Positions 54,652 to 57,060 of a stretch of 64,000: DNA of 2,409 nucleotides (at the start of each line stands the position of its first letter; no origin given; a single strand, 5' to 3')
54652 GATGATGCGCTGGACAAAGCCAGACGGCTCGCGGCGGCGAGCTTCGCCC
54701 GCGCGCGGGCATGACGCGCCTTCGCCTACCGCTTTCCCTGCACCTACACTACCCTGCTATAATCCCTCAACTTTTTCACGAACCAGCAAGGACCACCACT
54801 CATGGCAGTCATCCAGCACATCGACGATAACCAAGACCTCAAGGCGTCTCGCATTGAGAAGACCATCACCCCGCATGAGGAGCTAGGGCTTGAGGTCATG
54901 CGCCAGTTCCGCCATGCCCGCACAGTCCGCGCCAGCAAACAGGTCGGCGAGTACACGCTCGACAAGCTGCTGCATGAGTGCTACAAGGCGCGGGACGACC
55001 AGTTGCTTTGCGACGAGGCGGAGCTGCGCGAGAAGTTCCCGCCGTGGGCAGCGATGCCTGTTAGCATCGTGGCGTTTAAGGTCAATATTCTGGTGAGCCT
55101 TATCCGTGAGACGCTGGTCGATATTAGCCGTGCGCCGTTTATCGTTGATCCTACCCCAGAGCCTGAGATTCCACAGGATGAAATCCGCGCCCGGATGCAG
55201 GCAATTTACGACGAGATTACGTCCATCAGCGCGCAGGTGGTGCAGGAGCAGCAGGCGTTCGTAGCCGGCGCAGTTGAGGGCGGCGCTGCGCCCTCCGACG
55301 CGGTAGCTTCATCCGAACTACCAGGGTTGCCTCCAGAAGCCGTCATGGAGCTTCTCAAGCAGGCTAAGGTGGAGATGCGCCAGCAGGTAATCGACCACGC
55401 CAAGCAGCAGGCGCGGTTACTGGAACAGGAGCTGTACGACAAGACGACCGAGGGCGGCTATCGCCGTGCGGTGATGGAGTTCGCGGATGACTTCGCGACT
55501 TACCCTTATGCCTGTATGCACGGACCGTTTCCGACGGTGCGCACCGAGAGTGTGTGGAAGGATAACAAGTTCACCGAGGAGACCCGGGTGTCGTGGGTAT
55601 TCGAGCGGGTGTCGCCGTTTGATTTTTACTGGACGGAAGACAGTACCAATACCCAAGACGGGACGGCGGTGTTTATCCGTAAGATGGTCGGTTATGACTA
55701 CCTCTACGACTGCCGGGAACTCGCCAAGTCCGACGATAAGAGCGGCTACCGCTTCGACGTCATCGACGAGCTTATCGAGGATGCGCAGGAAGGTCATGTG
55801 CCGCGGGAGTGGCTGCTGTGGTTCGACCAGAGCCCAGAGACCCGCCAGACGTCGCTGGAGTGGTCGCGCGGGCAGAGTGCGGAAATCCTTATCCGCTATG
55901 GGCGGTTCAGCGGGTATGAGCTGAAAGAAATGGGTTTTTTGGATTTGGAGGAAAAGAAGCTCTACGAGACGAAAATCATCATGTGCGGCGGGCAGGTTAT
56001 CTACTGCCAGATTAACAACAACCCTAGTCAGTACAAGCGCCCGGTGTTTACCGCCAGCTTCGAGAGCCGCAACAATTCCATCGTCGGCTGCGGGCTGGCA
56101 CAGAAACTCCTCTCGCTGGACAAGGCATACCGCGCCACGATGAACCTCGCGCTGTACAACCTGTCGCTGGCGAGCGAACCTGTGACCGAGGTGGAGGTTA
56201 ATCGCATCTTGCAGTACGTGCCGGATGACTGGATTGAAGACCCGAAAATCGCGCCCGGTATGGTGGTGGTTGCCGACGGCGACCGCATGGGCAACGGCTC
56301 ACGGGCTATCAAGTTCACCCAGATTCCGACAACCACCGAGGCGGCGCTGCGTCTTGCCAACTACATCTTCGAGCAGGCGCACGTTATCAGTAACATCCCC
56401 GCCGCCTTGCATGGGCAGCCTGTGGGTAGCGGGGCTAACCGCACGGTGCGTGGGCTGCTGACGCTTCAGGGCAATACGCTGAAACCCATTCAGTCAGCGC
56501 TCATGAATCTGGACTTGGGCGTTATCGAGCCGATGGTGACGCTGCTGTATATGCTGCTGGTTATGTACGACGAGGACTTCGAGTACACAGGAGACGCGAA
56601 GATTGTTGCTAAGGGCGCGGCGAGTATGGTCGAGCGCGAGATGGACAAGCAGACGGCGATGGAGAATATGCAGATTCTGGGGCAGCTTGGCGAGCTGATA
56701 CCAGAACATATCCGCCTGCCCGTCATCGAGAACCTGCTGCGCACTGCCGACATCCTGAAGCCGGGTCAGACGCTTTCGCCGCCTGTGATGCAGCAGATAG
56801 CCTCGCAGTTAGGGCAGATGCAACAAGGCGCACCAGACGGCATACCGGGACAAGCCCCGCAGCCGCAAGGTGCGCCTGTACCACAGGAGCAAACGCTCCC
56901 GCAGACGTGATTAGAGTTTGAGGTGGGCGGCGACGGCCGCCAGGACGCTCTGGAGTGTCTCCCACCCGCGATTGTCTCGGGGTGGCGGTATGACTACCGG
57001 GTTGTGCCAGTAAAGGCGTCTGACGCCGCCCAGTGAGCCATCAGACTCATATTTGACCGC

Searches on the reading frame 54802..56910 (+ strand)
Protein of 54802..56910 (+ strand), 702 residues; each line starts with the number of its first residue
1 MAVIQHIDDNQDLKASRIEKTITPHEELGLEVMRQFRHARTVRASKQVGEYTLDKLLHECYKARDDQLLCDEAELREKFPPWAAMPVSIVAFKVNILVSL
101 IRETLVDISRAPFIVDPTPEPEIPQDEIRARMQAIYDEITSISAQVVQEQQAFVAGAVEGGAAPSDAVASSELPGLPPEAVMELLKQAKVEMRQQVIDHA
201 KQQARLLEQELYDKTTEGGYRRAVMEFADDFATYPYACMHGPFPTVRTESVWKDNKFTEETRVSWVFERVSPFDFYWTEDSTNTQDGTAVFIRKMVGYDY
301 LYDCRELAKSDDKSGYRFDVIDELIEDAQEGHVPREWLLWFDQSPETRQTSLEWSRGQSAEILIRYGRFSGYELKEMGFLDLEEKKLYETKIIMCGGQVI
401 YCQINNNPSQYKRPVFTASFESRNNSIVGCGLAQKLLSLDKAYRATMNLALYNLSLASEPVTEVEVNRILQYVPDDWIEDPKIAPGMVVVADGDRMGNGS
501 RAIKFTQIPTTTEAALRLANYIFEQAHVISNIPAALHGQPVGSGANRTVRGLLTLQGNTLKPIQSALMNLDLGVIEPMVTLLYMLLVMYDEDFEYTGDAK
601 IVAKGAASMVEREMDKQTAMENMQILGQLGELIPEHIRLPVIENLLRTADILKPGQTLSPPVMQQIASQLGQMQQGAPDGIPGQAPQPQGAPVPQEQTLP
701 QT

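Call 14: search_protein_families(library=phrogs, proteins=[window:54802-56910:+], max_evalue=0.00001)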
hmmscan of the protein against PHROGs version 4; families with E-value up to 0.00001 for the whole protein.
window:54802-56910:+ (702 aa): 1 family
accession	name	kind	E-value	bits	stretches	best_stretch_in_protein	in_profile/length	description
phrog_332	-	connector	1.7e-23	83.8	1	93-697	68-544/560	head-tail adaptor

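Call 71: search_dna_similar(query=window:54802-56910:+, collection=phages, mode=protein, max_rows=12)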
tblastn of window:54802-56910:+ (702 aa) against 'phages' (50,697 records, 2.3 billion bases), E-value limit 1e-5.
Records with a match: 28; places in all: 28; records where one place covers at least 80% of the query: 0.
Best place of each record, by identity: <60% 28.
By first word of the organism name: Roseobacter 11; Rhizobium 7; Aeromonas 2; Vibrio 2; Puniceispirillum 2; Pseudoalteromonas 1; Caudoviricetes 1; Sinorhizobium 1; Pelagibacter 1.
By host as written in the record: Rhodobacteraceae bacterium FZCC0023 4; Rhodobacteraceae bacterium FZCC0040 4; Rhizobium phaseoli N831 2; Vibrio anguillarum PF4 2; Candidatus Puniceispirillum marinum IMCC1322 2; Rhizobium etli T3_14 1; Rhizobium phaseoli N931 1; Aeromonas salmonicida subsp. salmonicida 1; and 11 more.
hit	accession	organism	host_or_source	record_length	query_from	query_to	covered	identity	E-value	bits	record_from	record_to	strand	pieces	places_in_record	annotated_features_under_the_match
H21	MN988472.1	Rhizobium phage RHph_TM3_14A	Rhizobium etli T3_14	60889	175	668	70%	26.1%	1e-24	116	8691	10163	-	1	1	portal protein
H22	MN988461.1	Rhizobium phage RHph_TM27A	Rhizobium phaseoli N831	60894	175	668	70%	26.1%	1e-24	116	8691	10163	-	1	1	portal protein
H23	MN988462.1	Rhizobium phage RHph_TM27B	Rhizobium phaseoli N831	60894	175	668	70%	26.1%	1e-24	116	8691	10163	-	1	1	portal protein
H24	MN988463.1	Rhizobium phage RHph_TM29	Rhizobium phaseoli N931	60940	175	668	70%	26.1%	1e-24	116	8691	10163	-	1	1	portal protein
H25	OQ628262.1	Aeromonas phage vB_AsaP_MQM1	Aeromonas salmonicida subsp. salmonicida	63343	176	670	71%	23.2%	2e-10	71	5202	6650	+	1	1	portal protein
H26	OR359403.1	Aeromonas phage 1233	Aeromonas sp.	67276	176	670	71%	22.7%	2e-9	67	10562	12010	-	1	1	head-tail adaptor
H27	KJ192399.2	Vibrio phage CHOED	Vibrio anguillarum PF4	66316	200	670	67%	23.2%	9e-14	82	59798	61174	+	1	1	portal protein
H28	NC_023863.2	Vibrio phage CHOED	Vibrio anguillarum PF4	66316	200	670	67%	23.2%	9e-14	82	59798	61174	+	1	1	head-tail adaptor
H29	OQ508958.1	Pseudoalteromonas phage vB_PtuP_Slicky01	Pseudoaltermonas tunicata SMS2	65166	200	673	68%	22.8%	8e-14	82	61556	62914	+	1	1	portal protein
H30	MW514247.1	Roseobacter phage CRP-13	Rhodobacteraceae bacterium FZCC0023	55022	181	625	63%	23.3%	3e-19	99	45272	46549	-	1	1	putative portal protein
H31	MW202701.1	Caudoviricetes sp.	Manatee Spring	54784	204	628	61%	24.4%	1e-19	100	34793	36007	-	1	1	portal protein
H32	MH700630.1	Sinorhizobium phage phiM6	Sinorhizobium meliloti 1021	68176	200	625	61%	23.7%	5e-15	86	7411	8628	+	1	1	portal protein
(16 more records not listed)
